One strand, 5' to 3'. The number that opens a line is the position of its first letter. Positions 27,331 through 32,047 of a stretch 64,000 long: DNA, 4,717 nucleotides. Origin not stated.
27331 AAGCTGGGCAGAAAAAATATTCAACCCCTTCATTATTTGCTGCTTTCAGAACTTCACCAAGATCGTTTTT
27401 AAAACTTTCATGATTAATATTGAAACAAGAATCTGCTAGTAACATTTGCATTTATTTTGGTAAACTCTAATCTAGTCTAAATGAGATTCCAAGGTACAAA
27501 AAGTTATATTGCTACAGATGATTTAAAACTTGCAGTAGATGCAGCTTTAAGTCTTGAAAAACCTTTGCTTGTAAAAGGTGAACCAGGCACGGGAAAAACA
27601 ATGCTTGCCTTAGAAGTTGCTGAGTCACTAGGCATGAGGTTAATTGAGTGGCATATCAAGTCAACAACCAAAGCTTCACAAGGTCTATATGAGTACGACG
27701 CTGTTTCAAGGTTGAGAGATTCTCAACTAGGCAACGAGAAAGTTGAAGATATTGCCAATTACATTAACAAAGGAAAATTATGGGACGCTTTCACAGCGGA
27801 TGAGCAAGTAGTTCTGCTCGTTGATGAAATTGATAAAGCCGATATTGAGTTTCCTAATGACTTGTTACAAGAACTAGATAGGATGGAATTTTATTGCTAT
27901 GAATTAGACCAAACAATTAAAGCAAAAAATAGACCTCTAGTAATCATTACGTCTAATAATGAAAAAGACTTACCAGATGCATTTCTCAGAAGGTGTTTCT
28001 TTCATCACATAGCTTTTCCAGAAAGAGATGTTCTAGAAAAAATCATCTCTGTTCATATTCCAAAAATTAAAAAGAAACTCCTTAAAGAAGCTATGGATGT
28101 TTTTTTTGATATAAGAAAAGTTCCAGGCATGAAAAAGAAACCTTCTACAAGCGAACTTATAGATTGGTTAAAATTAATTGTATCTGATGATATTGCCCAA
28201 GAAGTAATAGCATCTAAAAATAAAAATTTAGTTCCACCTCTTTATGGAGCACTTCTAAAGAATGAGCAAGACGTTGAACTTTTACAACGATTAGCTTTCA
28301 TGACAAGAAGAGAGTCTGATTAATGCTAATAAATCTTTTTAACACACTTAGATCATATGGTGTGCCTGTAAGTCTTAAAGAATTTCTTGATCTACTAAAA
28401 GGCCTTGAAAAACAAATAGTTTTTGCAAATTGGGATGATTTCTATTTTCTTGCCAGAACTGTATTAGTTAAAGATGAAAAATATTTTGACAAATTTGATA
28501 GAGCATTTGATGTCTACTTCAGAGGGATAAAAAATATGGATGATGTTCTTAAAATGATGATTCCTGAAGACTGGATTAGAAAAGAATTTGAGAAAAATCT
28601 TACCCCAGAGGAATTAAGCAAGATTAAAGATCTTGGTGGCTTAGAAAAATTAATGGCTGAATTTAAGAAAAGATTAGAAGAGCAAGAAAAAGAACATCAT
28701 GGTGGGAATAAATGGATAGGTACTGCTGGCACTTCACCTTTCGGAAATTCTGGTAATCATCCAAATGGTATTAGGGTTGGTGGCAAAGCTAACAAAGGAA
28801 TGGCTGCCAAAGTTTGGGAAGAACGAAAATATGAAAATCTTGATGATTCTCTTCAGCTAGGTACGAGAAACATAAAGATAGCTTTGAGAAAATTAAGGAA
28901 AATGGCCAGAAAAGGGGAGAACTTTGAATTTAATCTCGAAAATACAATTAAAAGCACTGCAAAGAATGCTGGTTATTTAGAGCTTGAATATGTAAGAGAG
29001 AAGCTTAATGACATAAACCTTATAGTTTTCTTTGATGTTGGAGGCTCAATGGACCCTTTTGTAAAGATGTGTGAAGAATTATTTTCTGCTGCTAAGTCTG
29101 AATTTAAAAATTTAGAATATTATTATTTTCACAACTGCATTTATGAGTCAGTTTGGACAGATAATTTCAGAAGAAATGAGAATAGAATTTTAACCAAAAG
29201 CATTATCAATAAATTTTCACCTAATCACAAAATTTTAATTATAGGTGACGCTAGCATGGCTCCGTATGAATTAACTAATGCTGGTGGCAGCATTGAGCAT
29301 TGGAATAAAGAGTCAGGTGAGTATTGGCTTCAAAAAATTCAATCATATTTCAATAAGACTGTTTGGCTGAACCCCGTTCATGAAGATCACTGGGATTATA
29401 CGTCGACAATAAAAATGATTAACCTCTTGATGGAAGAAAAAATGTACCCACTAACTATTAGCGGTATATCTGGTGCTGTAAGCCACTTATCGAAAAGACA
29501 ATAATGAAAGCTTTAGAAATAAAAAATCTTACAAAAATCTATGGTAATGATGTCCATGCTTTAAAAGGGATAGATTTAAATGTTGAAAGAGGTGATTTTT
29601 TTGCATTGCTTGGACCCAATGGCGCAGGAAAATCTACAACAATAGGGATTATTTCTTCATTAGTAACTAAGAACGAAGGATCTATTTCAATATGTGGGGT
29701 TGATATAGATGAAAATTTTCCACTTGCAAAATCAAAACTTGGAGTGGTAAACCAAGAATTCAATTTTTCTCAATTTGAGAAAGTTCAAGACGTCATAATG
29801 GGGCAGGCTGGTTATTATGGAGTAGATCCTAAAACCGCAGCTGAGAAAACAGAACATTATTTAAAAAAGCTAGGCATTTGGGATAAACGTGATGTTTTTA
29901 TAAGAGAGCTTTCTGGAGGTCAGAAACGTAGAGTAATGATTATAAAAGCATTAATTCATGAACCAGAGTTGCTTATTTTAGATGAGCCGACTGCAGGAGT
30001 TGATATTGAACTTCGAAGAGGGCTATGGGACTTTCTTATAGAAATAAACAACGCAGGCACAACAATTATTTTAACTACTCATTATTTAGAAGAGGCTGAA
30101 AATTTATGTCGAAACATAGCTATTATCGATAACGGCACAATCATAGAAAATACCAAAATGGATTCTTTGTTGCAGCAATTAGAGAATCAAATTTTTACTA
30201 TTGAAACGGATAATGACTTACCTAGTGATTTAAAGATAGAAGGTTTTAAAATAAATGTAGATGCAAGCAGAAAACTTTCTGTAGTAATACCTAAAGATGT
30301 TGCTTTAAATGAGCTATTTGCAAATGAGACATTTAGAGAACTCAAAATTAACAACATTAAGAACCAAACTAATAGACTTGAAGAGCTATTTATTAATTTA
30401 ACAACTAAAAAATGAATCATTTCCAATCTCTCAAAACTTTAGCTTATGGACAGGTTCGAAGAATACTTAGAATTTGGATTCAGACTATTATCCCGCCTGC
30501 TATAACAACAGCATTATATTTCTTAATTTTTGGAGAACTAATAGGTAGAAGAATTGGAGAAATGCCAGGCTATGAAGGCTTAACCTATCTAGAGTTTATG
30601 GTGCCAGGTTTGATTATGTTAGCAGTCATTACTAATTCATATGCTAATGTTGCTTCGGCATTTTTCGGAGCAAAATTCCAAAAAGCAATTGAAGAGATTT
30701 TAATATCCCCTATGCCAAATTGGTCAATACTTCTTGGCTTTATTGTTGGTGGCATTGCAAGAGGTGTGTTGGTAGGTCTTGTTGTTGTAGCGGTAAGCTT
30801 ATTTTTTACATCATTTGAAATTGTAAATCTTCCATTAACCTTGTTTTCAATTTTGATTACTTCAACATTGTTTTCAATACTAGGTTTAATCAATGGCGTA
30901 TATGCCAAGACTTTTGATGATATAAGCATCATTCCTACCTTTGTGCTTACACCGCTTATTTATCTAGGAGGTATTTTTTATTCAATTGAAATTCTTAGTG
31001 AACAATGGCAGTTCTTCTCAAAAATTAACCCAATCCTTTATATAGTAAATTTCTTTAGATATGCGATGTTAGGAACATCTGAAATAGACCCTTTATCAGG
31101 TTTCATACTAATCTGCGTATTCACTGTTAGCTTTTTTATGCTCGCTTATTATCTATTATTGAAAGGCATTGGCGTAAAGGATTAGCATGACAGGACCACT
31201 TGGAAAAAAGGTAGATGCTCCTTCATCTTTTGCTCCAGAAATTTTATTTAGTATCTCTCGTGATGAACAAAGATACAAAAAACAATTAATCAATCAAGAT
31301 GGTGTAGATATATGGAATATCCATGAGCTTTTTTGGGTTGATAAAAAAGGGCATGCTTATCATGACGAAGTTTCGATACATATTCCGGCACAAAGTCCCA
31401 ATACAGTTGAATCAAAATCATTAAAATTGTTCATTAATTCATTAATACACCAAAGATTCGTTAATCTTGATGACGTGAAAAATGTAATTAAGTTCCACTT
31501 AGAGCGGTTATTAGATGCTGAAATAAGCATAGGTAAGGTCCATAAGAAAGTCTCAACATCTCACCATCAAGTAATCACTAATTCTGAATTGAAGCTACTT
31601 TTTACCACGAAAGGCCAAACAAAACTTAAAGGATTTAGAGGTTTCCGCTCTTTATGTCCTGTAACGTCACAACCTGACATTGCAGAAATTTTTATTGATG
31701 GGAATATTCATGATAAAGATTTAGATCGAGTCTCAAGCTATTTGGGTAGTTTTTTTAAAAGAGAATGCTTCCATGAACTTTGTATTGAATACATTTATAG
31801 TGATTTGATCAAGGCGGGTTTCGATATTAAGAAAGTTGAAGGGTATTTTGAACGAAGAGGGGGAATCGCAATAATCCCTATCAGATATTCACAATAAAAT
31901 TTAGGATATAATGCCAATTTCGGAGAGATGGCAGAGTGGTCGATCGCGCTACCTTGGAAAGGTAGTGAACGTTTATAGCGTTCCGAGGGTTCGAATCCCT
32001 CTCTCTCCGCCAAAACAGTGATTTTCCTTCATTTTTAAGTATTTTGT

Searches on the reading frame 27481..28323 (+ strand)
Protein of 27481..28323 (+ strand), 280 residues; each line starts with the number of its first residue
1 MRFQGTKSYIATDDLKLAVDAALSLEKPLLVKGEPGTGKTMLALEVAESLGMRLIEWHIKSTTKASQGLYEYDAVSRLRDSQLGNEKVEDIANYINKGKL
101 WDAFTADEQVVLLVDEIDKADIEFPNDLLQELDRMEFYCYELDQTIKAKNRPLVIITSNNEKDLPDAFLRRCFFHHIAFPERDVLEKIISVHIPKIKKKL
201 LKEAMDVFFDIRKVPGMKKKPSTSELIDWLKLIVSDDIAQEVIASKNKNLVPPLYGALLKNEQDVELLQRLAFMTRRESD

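Call 35: search_protein_families(library=ncbifam, proteins=[window:27481-28323:+], max_evalue=1e-15)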
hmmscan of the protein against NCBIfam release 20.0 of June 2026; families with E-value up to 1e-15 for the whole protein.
window:27481-28323:+ (280 aa): 1 family
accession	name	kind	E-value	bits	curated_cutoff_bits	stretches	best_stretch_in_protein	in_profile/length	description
NF047784.1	MadB_ATPase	equivalog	2.2e-33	115.7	475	1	96-269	126-294/298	MadB family AAA-type ATPase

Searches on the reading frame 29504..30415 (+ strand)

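Call 35: search_protein_families(library=ncbifam, proteins=[window:29504-30415:+], max_evalue=1e-15)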
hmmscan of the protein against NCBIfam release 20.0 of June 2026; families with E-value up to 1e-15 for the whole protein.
window:29504-30415:+ (303 aa): 143 families (the best 25 are shown)
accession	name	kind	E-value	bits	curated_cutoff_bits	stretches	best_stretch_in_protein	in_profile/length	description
TIGR01188.1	drrA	subfamily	2.5e-63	214.2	312.45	1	11-301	1-302/302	daunorubicin resistance ABC transporter, ATP-binding protein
TIGR03864.1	PQQ_ABC_ATP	hypoth_equivalog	6.8e-51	173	302.25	1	3-227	1-224/236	ABC transporter, ATP-binding subunit, PQQ-dependent alcohol dehydrogenase system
NF010060.0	PRK13537.1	equivalog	1.7e-49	168.4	521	1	3-224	15-235/314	nodulation factor ABC transporter ATP-binding protein NodI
TIGR03522.1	GldA_ABC_ATP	equivalog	5e-46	157.5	402.6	1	4-300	3-301/301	gliding motility-associated ABC transporter ATP-binding subunit GldA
NF010059.0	PRK13536.1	equivalog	1.1e-45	155.9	549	1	2-225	42-264/342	nodulation factor ABC transporter ATP-binding protein NodI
TIGR01288.1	nodI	equivalog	3.5e-43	147.7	424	1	3-225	4-225/303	nodulation factor ABC transporter ATP-binding protein NodI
TIGR04521.1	ECF_ATPase_2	equivalog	1.9e-41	142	330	1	5-249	2-262/279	energy-coupling factor transporter ATPase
NF033858.1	ABC2_perm_RbbA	equivalog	6.2e-41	140.2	1050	1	3-228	266-490/909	ribosome-associated ATPase/putative transporter RbbA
TIGR02315.1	ABC_phnC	equivalog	6.3e-39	133.8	266.1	1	4-230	2-241/243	phosphonate ABC transporter ATP-binding protein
TIGR02673.1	FtsE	equivalog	8.9e-39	133.4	264.85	1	4-211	2-213/214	cell division ATP-binding protein FtsE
TIGR04520.1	ECF_ATPase_1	equivalog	2.3e-38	132.2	315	1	5-252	2-256/269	energy-coupling factor transporter ATPase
NF043075.1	MMSYN1_0197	equivalog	1.4e-37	129.5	550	1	3-219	2-217/341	spermidine/putrescine ABC transporter ATP-binding protein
NF007027.0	PRK09493.1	equivalog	3.6e-37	128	379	1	4-227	2-228/240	glutamine ABC transporter ATP-binding protein GlnQ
NF010171.0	PRK13652.1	equivalog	1.5e-35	122.7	476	1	1-225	1-228/277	cobalt transporter ATP-binding subunit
TIGR00968.1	3a0106s01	subfamily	1.2e-34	119.9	342.75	1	5-224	2-220/237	sulfate ABC transporter ATP-binding protein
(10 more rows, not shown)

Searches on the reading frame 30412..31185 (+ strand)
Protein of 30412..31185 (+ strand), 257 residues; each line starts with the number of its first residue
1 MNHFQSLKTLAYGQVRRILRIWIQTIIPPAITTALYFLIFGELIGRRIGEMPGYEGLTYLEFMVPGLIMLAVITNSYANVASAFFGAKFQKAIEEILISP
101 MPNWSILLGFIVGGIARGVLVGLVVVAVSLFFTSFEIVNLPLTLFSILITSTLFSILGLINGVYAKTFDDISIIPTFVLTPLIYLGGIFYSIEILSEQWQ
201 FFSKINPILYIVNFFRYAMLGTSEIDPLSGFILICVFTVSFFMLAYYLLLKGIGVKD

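Call 35: search_protein_families(library=ncbifam, proteins=[window:30412-31185:+], max_evalue=1e-15)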
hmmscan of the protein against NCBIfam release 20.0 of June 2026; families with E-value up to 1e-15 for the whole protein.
window:30412-31185:+ (257 aa): 2 families
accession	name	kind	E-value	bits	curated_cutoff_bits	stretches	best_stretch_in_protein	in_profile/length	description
NF011648.0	PRK15066.1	subfamily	1.3e-106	355.8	225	1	4-256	7-256/257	ABC transporter permease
TIGR01247.1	drrB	subfamily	3.6e-21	75.9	223.05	1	15-246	3-233/236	daunorubicin resistance ABC transporter membrane protein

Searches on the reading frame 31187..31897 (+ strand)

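Call 35: search_protein_families(library=ncbifam, proteins=[window:31187-31897:+], max_evalue=1e-15)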
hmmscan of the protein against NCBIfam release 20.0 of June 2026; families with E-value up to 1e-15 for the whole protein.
window:31187-31897:+ (236 aa): 1 family
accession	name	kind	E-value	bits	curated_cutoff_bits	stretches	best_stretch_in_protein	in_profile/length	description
TIGR03138.1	QueF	equivalog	2.2e-41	142.3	293.45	1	4-235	7-261/275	NADPH-dependent 7-cyano-7-deazaguanine reductase QueF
